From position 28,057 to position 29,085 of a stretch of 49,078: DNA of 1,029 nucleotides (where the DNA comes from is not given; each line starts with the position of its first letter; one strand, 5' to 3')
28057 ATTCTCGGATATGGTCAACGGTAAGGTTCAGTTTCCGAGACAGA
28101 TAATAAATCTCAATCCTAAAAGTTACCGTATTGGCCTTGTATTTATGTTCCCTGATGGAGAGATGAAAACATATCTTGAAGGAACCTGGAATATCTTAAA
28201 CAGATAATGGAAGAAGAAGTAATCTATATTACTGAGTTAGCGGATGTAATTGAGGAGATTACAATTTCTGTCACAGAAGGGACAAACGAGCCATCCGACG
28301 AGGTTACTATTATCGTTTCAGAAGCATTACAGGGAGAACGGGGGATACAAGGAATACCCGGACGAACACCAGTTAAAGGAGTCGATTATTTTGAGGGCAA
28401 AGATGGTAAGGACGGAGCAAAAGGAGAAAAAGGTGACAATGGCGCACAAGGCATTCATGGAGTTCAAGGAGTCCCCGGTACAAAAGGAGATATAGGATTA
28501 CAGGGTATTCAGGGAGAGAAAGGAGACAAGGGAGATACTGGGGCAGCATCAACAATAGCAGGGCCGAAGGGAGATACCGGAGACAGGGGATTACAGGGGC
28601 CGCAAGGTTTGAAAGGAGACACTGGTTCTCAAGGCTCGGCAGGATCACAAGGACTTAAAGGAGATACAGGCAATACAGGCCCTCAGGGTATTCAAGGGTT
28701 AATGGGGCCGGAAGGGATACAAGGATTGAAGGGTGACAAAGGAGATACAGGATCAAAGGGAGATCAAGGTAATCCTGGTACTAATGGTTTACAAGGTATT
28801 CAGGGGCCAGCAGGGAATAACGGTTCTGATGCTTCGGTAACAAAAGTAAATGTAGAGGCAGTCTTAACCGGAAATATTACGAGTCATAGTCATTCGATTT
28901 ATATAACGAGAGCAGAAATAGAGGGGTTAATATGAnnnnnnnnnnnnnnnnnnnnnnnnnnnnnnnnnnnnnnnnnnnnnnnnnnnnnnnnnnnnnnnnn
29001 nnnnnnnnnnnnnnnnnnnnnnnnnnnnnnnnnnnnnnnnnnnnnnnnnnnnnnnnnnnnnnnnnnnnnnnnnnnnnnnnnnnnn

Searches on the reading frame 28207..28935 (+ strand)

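Call 30: search_protein_families(library=pfam, proteins=[window:28207-28935:+], max_evalue=0.001)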
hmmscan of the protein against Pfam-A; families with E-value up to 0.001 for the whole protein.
window:28207-28935:+ (242 aa): 1 family
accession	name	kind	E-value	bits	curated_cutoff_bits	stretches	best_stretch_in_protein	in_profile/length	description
PF01391.23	Collagen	-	3.3e-25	88.1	27.2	2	152-207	1-56/60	Collagen triple helix repeat (20 copies)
